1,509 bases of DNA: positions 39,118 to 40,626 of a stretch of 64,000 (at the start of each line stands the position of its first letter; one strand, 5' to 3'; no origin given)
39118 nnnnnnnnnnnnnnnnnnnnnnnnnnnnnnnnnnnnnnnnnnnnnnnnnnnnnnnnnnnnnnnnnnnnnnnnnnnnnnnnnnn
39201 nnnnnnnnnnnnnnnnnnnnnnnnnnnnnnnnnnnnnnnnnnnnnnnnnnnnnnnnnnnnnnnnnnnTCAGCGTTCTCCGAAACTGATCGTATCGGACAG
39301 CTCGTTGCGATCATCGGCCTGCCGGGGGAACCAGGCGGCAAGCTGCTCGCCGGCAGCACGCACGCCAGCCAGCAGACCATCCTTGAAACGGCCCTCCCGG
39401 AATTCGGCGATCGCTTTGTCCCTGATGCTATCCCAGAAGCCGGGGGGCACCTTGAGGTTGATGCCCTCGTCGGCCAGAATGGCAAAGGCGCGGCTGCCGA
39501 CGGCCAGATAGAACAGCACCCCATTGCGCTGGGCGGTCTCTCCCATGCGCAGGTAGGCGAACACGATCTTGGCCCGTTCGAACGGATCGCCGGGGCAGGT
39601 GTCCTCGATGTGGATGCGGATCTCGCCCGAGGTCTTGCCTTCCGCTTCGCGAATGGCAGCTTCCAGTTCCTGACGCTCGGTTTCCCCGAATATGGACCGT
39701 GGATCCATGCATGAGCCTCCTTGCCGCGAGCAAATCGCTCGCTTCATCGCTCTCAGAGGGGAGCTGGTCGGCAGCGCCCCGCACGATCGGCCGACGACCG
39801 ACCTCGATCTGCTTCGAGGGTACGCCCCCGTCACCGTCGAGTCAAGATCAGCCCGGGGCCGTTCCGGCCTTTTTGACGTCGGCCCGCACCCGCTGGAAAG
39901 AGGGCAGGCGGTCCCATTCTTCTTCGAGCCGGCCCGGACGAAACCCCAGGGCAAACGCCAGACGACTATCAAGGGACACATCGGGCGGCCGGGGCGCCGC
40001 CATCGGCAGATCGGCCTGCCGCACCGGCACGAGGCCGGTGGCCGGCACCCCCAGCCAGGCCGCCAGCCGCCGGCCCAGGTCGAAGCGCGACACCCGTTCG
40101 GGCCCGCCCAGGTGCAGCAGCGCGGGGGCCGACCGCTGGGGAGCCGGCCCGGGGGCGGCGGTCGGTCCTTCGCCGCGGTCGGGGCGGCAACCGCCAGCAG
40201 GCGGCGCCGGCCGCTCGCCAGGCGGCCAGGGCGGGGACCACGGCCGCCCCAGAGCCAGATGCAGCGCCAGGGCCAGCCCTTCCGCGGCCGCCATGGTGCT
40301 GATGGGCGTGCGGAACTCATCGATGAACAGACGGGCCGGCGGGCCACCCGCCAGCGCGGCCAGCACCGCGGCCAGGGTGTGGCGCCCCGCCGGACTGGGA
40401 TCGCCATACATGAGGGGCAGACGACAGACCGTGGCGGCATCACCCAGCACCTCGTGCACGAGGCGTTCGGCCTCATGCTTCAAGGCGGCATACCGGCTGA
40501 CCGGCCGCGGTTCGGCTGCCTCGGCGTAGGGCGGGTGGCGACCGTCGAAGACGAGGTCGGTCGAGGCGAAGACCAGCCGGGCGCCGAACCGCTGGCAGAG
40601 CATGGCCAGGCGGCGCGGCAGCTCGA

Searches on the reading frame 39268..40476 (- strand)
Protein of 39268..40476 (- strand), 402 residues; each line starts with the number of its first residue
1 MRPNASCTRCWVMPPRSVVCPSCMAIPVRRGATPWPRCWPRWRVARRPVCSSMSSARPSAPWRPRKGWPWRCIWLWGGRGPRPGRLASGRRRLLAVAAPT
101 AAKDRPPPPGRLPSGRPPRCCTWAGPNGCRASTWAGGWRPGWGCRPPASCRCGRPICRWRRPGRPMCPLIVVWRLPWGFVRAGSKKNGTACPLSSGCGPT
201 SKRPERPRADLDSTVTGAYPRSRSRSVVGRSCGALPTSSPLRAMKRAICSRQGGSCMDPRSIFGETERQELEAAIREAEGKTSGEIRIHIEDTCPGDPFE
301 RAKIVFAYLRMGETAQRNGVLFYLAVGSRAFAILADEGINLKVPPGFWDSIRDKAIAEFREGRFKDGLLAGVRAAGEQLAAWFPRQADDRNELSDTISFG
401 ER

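Call 5: search_protein_families(library=pfam, proteins=[window:39268-40476:-], max_evalue=1)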
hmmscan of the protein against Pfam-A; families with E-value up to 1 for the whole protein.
window:39268-40476:- (402 aa): 1 family
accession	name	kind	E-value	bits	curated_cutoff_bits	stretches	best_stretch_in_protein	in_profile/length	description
PF04536.20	TPM_phosphatase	-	1.2e-22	80.7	22.1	1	258-377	3-124/125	TPM domain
